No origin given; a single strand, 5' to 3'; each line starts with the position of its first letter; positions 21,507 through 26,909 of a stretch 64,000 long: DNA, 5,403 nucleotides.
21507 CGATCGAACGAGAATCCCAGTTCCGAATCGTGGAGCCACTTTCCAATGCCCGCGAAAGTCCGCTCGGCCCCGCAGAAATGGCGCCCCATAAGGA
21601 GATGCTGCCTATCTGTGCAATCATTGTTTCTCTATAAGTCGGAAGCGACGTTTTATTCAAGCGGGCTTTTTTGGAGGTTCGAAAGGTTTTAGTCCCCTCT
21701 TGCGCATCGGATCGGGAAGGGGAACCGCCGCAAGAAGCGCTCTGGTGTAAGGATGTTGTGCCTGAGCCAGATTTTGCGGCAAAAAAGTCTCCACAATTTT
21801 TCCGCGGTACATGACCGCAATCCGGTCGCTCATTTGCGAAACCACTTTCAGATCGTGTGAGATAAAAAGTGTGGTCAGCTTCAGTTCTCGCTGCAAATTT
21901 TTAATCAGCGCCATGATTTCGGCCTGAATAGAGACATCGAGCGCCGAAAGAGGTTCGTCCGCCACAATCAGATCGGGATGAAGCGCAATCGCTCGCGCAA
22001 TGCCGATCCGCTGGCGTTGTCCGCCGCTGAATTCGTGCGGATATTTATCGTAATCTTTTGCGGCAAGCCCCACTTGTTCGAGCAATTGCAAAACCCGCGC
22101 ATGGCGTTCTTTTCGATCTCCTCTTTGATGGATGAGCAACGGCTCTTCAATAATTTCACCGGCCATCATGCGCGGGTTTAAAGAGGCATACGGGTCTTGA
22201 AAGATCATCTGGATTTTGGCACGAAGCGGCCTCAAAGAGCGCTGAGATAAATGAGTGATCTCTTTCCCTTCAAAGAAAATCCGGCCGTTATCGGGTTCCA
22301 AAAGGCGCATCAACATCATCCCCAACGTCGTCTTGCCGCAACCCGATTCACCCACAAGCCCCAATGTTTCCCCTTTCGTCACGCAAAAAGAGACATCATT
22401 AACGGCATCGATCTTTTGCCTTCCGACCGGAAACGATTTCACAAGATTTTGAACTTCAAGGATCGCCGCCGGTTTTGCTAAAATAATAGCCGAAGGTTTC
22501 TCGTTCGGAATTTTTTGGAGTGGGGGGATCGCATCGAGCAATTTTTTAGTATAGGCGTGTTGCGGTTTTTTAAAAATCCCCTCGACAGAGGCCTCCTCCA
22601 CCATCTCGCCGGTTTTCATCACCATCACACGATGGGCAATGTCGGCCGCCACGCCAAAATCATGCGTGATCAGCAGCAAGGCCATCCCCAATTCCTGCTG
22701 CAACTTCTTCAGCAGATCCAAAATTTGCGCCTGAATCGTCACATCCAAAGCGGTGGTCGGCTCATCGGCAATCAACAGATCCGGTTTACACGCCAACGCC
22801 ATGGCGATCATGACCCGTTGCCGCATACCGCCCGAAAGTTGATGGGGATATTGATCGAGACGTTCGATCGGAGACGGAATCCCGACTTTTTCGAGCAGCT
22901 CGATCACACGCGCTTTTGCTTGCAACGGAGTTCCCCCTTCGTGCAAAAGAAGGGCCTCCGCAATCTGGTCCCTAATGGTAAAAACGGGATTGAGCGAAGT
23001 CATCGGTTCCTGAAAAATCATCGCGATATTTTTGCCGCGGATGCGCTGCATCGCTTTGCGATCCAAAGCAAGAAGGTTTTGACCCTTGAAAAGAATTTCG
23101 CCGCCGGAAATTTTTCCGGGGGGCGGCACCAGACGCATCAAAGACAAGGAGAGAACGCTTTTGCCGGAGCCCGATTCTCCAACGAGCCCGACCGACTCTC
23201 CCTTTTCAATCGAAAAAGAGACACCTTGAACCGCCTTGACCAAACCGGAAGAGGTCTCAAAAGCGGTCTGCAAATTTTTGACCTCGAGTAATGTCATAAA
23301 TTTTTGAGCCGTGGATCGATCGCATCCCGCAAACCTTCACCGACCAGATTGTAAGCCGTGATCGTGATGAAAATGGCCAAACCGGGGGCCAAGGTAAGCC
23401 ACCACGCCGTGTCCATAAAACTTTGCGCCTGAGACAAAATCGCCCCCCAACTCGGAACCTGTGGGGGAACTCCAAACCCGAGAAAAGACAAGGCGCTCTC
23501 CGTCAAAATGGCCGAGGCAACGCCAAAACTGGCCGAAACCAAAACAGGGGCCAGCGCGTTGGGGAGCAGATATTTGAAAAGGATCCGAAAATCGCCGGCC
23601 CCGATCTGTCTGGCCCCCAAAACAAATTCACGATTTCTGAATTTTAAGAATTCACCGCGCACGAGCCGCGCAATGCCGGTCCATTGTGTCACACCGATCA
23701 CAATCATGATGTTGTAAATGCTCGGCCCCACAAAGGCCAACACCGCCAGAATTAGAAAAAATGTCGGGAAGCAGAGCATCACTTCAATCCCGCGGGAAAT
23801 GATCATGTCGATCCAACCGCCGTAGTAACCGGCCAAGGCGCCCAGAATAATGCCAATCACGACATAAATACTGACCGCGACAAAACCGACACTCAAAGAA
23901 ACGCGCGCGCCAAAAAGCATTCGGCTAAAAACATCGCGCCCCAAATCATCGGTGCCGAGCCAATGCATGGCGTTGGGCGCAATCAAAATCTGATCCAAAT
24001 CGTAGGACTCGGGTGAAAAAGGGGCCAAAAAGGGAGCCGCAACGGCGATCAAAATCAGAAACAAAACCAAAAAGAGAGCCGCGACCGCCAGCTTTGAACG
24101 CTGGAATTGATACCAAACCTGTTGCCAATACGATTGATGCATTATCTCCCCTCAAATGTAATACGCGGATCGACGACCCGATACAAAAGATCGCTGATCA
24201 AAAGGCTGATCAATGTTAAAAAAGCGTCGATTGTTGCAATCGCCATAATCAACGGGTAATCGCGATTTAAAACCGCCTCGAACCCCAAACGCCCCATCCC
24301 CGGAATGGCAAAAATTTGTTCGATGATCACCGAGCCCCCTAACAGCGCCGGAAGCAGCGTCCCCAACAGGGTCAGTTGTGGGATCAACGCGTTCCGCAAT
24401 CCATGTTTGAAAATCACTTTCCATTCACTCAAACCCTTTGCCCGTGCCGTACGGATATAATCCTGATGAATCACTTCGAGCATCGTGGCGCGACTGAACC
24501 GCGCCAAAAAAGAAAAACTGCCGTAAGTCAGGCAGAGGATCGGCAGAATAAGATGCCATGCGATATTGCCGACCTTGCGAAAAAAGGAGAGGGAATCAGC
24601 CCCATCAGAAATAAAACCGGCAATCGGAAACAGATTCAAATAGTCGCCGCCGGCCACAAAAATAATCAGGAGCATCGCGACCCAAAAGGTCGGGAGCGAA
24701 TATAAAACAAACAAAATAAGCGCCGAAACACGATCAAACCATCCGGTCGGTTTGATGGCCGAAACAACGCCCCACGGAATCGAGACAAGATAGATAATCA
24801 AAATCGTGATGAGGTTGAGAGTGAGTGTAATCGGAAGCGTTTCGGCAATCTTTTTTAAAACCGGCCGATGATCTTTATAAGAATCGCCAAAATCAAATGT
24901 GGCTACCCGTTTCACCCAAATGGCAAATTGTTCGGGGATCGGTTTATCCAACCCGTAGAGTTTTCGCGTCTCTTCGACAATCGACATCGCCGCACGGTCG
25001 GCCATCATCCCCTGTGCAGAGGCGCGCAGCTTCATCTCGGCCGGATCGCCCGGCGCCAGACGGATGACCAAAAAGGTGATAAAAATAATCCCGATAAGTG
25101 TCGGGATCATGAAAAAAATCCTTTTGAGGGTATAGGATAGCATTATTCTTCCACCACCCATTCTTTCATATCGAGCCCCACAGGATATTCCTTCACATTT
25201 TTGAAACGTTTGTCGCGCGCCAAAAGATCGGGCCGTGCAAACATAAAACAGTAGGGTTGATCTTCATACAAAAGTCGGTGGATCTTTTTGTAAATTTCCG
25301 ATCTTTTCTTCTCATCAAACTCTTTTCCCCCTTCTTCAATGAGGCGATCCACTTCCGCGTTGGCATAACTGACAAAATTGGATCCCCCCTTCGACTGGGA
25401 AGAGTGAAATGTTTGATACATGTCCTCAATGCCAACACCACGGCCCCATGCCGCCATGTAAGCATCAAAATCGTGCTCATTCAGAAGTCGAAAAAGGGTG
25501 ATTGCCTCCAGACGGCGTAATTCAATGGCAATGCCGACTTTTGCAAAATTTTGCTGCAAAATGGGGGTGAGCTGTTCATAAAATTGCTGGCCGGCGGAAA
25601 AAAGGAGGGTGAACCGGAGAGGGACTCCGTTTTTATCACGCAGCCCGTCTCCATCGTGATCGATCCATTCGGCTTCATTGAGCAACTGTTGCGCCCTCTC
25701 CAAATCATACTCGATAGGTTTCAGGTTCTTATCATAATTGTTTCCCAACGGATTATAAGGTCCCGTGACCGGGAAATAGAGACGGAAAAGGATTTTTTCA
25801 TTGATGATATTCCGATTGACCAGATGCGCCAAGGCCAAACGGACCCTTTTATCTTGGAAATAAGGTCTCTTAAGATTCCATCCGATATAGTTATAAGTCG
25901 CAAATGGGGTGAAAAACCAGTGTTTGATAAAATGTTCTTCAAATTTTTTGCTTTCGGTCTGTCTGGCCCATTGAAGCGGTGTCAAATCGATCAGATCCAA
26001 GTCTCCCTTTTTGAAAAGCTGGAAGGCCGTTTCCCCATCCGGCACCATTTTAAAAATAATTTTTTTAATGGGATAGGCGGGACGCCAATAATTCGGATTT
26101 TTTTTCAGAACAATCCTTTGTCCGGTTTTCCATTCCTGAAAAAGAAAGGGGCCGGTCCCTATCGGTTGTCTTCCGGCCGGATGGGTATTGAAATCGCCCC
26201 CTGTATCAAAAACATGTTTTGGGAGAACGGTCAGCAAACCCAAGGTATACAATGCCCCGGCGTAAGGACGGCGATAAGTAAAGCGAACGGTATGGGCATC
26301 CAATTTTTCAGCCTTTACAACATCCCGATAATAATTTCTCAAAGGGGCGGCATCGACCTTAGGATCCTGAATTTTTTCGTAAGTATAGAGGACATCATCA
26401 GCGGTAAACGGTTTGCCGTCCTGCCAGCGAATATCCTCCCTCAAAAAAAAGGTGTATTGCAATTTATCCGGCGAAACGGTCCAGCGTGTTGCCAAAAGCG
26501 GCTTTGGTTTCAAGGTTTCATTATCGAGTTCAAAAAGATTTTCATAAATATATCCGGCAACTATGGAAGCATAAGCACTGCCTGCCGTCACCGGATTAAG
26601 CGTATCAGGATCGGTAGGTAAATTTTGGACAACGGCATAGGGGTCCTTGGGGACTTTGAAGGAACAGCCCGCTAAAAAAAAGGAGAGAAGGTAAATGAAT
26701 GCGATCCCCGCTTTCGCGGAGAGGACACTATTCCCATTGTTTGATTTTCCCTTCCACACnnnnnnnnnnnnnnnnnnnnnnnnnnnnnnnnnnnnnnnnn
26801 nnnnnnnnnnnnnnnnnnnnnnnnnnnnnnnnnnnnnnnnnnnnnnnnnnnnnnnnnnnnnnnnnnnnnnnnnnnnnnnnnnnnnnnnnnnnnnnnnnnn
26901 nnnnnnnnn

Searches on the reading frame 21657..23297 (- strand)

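Call 23: search_protein_families(library=ncbifam, proteins=[window:21657-23297:-], max_evalue=0.00001)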
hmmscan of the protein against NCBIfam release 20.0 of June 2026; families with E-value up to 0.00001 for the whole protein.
window:21657-23297:- (546 aa): 189 families (the best 25 are shown)
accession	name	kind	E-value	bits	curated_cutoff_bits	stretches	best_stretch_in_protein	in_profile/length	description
NF007613.0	PRK10261.1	equivalog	5.1e-184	613.1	1077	2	3-262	12-277/623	glutathione ABC transporter ATP-binding protein GsiA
NF011713.0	PRK15134.1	equivalog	1.6e-175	584.7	834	1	2-523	4-527/529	microcin C ABC transporter ATP-binding protein YejF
NF008246.0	PRK11022.1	equivalog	8.1e-162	537.8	541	2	1-260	1-260/326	dipeptide ABC transporter ATP-binding protein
NF008453.0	PRK11308.1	subfamily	4.8e-159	529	408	2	279-533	12-273/334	dipeptide ABC transporter ATP-binding protein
NF011659.0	PRK15079.1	equivalog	6.2e-156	518.2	540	2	288-534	29-277/334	murein tripeptide/oligopeptide ABC transporter ATP binding protein OppF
NF007010.1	PRK09473.1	subfamily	2.6e-155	516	575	2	3-264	1-260/318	oligopeptide ABC transporter ATP-binding protein OppD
NF043079.1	MMSYN1_0167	equivalog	7.7e-154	513.5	740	4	80-262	297-479/561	oligopeptide ABC transporter ATP-binding protein OppD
NF043071.1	DppF_dipep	equivalog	9.7e-143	475.5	660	2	286-534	20-275/331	dipeptide ABC transporter ATP-binding subunit DppF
NF043078.1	MMSYN1_0168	equivalog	5.9e-141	471.2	800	5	396-534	467-606/649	oligopeptide ABC transporter ATP-binding protein OppF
TIGR02770.1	nickel_nikD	equivalog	7.8e-135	447.5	318.7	2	23-256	2-228/230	nickel import ATP-binding protein NikD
TIGR02769.1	nickel_nikE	equivalog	3.2e-134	446.4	332.55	2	290-534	18-262/265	nickel import ATP-binding protein NikE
NF047576.1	opine_ATP_CntF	equivalog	4.1e-132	439.3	385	2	3-256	2-252/264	staphylopine uptake ABC transporter ATP-binding protein CntF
NF047578.1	opine_ATP_CntD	equivalog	5.3e-131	435.7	380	2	3-256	2-252/266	staphylopine uptake ABC transporter ATP-binding protein CntD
NF007739.0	PRK10419.1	subfamily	1.4e-125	418.2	354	2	286-534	10-263/268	nickel ABC transporter ATP-binding protein NikE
NF011674.0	PRK15093.1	equivalog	1.2e-102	343.4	627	2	1-261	1-266/330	putrescine export ABC transporter ATP-binding protein SapD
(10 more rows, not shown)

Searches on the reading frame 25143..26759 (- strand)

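Call 23: search_protein_families(library=ncbifam, proteins=[window:25143-26759:-], max_evalue=0.00001)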
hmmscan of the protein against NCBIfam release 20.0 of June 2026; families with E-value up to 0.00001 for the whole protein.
window:25143-26759:- (538 aa): 10 families
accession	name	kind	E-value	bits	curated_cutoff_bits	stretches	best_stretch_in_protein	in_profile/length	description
NF045467.1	Opp4A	equivalog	1.4e-63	215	650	1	53-535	48-555/556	oligopeptide ABC transporter substrate-binding protein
TIGR02294.1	nickel_nikA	equivalog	3.1e-63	214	393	1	48-503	13-467/501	nickel ABC transporter substrate-binding protein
NF047575.1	opine_bind_CntA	exception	2e-48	165.2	800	1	52-499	48-495/535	staphylopine-dependent metal ABC transporter substrate-binding lipoprotein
NF045468.1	Opp5A_nikA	equivalog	3.8e-44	151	600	1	51-523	28-473/488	nickel ABC transporter substrate-binding protein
NF011942.0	PRK15413.1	equivalog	8.1e-40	137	594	1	43-509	30-483/512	glutathione ABC transporter substrate-binding protein GsiB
NF043070.1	DppA_dipep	equivalog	9.8e-38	130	1005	1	49-525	37-519/535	dipeptide ABC transporter periplasmic-binding protein DppA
TIGR04028.1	SBP_KPN_01854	hypoth_equivalog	1.2e-33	116.4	468.5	2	290-524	256-495/509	TIGR04028 family ABC transporter substrate-binding protein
NF011684.0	PRK15104.1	equivalog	2.1e-30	106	947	1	42-501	40-503/543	oligopeptide ABC transporter substrate-binding protein OppA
NF007287.0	PRK09755.1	equivalog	1.2e-27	96.9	1098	1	46-510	38-504/535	ABC transporter substrate-binding protein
NF011689.0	PRK15109.1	equivalog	5e-27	94.8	560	1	52-502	45-503/547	ABC transporter substrate-binding protein SapA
